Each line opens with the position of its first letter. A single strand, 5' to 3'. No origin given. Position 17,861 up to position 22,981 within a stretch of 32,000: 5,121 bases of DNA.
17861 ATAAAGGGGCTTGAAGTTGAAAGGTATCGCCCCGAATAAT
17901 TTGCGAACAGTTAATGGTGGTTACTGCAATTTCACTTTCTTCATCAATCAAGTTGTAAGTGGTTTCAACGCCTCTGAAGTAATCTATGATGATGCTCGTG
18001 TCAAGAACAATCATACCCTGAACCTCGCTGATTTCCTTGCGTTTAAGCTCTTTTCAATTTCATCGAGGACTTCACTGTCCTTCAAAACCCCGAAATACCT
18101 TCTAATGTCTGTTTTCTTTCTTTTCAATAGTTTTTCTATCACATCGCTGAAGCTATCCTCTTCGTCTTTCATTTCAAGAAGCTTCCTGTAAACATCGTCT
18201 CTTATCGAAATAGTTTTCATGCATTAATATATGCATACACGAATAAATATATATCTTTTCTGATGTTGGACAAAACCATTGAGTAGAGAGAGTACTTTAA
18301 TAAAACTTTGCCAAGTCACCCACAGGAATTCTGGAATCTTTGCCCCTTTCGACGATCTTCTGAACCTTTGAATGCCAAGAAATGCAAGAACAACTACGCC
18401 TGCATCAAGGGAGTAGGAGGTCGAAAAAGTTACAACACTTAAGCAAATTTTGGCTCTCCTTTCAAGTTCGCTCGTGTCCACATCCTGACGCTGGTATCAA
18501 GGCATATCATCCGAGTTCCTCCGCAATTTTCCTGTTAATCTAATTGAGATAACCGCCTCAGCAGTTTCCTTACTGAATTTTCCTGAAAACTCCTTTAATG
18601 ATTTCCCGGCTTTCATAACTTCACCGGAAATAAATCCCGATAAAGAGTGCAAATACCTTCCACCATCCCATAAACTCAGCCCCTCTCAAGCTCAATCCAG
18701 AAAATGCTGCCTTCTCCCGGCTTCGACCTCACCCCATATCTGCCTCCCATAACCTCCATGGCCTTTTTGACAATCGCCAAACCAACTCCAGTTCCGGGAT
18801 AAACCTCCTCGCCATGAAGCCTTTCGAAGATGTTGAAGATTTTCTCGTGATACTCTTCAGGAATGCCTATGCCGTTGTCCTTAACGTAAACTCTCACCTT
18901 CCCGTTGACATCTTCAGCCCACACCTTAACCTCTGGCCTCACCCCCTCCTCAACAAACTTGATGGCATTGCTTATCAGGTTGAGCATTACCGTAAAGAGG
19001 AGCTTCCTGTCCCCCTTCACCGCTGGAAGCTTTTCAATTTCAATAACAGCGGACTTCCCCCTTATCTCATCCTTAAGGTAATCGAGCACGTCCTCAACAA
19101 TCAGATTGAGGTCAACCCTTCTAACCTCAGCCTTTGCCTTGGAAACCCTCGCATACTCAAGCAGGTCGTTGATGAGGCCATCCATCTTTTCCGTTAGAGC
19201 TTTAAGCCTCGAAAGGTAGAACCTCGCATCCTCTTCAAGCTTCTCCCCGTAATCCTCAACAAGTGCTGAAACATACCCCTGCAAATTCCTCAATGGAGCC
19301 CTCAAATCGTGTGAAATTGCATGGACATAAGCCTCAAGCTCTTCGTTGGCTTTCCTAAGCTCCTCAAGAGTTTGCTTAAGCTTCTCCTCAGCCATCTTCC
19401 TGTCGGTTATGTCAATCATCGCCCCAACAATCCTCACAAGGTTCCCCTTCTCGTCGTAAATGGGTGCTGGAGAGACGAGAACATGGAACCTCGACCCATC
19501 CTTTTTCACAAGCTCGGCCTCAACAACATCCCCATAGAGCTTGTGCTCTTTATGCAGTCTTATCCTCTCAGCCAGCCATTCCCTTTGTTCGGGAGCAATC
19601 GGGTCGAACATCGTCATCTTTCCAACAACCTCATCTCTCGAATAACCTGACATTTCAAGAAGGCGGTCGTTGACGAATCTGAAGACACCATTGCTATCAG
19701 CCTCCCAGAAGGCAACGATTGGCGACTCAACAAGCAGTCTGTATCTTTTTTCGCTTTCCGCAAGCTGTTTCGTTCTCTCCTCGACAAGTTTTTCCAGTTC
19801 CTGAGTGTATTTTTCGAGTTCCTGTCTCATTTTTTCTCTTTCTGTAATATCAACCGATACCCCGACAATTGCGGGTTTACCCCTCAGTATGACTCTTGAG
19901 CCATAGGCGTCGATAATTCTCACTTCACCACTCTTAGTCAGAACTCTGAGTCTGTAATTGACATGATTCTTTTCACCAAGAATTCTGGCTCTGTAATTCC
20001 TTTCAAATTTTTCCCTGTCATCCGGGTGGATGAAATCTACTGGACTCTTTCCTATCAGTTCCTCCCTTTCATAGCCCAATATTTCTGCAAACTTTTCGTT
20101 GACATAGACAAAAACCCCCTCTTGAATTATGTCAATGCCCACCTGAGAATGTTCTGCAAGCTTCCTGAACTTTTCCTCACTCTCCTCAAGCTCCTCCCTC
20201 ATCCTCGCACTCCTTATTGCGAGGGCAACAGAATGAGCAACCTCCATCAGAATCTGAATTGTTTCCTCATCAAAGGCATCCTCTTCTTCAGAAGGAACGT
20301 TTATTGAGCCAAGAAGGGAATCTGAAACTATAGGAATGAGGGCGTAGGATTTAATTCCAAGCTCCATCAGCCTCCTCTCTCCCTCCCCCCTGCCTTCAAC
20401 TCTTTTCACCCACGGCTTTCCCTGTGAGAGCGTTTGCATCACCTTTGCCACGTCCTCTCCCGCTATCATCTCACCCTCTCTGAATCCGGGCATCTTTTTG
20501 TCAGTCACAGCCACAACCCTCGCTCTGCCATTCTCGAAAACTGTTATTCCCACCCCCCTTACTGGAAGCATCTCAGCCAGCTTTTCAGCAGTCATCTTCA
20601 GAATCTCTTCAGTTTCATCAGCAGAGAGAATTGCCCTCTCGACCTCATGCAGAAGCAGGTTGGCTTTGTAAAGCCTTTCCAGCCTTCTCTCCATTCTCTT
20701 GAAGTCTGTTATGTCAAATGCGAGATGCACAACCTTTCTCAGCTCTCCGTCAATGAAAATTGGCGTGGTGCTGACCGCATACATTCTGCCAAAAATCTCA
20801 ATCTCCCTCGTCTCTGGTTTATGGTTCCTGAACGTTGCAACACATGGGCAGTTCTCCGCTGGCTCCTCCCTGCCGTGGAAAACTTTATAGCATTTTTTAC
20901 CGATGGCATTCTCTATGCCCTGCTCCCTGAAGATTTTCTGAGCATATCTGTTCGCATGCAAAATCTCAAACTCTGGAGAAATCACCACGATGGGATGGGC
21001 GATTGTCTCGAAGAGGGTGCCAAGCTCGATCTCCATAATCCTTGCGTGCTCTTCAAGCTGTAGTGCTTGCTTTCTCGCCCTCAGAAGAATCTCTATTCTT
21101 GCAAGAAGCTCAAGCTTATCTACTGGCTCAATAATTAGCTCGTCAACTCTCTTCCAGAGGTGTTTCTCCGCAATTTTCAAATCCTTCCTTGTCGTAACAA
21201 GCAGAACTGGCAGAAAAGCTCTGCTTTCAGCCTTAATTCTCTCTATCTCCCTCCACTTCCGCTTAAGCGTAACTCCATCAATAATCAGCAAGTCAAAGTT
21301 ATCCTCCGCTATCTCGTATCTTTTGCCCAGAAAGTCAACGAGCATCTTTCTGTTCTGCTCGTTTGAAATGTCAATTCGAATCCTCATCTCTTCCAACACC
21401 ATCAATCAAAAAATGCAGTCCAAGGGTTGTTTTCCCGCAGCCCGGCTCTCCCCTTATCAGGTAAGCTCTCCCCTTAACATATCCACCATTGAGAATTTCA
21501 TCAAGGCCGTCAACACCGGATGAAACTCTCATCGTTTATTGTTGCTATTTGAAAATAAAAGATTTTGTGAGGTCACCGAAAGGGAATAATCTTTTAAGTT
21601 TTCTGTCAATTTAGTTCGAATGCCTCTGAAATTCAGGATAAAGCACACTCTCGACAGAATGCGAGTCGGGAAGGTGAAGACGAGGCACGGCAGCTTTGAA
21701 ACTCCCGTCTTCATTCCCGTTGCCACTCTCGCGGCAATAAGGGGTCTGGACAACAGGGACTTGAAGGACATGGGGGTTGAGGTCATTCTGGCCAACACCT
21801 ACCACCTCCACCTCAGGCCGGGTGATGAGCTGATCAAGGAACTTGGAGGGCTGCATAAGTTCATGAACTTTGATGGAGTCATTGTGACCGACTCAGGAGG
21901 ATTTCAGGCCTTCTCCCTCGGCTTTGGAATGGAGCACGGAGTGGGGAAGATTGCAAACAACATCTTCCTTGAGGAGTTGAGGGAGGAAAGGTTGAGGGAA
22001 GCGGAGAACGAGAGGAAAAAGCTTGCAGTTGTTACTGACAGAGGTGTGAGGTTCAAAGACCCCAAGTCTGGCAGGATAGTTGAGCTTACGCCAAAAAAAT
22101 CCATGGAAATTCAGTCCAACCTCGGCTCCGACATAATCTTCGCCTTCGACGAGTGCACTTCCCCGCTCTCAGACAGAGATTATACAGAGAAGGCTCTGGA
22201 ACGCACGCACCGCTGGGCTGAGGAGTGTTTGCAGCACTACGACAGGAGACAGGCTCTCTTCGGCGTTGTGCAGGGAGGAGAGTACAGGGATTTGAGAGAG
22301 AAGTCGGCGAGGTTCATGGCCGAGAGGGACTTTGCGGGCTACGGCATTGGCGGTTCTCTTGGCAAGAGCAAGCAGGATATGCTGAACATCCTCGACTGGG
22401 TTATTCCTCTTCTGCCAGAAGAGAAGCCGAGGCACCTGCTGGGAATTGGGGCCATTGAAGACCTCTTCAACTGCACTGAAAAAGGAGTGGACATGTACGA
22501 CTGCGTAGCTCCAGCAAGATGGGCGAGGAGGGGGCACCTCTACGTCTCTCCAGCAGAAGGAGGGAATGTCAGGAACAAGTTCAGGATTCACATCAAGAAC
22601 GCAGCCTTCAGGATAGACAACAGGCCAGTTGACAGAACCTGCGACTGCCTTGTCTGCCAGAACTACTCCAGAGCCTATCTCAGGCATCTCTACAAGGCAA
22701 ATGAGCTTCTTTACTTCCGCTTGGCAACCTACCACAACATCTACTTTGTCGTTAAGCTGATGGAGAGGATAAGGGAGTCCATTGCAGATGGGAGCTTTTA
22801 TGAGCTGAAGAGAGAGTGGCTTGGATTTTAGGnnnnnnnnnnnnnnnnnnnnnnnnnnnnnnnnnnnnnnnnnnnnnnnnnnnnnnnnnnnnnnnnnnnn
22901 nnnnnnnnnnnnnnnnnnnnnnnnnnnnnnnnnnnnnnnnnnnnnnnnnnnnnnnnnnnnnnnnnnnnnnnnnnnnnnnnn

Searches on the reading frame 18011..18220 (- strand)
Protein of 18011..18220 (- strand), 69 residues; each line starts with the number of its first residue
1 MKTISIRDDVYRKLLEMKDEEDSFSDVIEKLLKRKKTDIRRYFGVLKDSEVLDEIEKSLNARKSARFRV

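Call 69: search_protein_families(library=pfam, proteins=[window:18011-18220:-], max_evalue=0.01)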
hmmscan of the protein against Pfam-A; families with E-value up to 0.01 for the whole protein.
window:18011-18220:- (69 aa): 1 family
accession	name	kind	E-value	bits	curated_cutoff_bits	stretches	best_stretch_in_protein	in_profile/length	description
PF02697.20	VAPB_antitox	-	2.3e-22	80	27.9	1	2-65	1-68/69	Putative antitoxin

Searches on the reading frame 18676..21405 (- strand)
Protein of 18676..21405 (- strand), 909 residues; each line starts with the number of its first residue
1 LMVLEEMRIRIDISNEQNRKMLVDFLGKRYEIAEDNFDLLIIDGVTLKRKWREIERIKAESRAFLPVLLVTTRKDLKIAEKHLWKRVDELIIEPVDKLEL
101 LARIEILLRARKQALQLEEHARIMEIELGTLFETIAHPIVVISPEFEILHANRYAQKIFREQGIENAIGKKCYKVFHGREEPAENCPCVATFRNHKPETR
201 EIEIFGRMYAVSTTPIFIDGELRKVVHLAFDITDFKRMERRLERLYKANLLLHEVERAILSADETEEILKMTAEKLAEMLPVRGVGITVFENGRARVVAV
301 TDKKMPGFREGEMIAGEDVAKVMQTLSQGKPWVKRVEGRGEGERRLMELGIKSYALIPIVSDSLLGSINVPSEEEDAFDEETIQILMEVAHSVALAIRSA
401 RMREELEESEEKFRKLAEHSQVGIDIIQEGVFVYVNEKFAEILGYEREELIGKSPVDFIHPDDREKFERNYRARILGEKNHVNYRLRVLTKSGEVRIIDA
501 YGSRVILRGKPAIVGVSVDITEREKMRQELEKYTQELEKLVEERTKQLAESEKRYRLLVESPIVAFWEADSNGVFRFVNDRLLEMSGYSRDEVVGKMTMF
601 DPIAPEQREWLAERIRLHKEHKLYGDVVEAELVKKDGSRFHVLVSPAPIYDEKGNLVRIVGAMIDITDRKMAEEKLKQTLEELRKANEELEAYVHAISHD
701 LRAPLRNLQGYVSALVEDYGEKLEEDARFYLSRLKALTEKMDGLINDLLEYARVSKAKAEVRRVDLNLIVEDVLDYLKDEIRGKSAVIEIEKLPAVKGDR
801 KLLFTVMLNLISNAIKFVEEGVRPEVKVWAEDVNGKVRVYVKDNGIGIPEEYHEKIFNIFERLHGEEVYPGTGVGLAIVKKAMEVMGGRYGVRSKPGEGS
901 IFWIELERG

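Call 31: search_protein_families(library=pfam, proteins=[window:18676-21405:-], max_evalue=0.001)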
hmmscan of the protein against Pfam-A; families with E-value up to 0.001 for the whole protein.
window:18676-21405:- (909 aa): 10 families
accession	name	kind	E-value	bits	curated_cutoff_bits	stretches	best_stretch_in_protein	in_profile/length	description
PF13426.13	PAS_9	-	2.4e-40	137.4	27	3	565-668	3-103/103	PAS domain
PF00989.32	PAS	-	4.9e-34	117.2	22.6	2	412-511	2-102/113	PAS fold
PF08448.16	PAS_4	-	6e-27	94.5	23.1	2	429-524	14-109/110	PAS fold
PF08447.18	PAS_3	-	9e-26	90.4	25.6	2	433-504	2-74/89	PAS fold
PF02518.31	HATPase_c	-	5.7e-25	88.4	26.4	1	798-907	1-108/111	Histidine kinase-, DNA gyrase B-, and HSP90-like ATPase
PF13188.13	PAS_8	-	9.9e-20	70.1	21.8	2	411-469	1-60/65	PAS domain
PF00512.31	HisKA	-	2.2e-11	44.1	26.9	1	694-754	6-63/66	His Kinase A (phospho-acceptor) domain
PF01590.32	GAF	-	2.3e-09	38.3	22.4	1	265-397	2-133/133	GAF domain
PF13185.12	GAF_2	-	2.1e-07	31.6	28.6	1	265-397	4-135/136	GAF domain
PF13492.12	GAF_3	-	3.3e-06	28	27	1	266-398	3-128/129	GAF domain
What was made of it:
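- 18676..21387 (-): About 903-aa GAF-PAS-PAS-HisKA-HATPase histidine kinase. Likely cognate kinase of the two receiver proteins. Pfam (call 31).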

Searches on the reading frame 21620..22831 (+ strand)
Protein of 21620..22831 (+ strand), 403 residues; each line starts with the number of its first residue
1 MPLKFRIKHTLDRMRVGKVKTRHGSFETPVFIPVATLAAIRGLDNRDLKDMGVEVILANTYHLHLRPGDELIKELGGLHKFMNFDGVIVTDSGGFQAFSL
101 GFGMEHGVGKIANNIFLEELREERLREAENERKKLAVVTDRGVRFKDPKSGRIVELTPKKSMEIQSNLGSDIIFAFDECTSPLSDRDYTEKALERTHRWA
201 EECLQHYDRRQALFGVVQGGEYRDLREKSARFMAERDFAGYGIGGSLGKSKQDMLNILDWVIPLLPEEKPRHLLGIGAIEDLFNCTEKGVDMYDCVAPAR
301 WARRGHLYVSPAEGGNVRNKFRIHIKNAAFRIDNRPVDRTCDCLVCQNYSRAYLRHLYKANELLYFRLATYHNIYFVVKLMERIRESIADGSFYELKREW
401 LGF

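Call 31: search_protein_families(library=pfam, proteins=[window:21620-22831:+], max_evalue=0.001)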
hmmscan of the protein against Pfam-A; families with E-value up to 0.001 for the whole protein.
window:21620-22831:+ (403 aa): 1 family
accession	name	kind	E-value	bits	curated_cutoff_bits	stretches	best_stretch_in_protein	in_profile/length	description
PF01702.25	TGT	-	7.8e-132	440.1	26.3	2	134-401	91-352/357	Queuine tRNA-ribosyltransferase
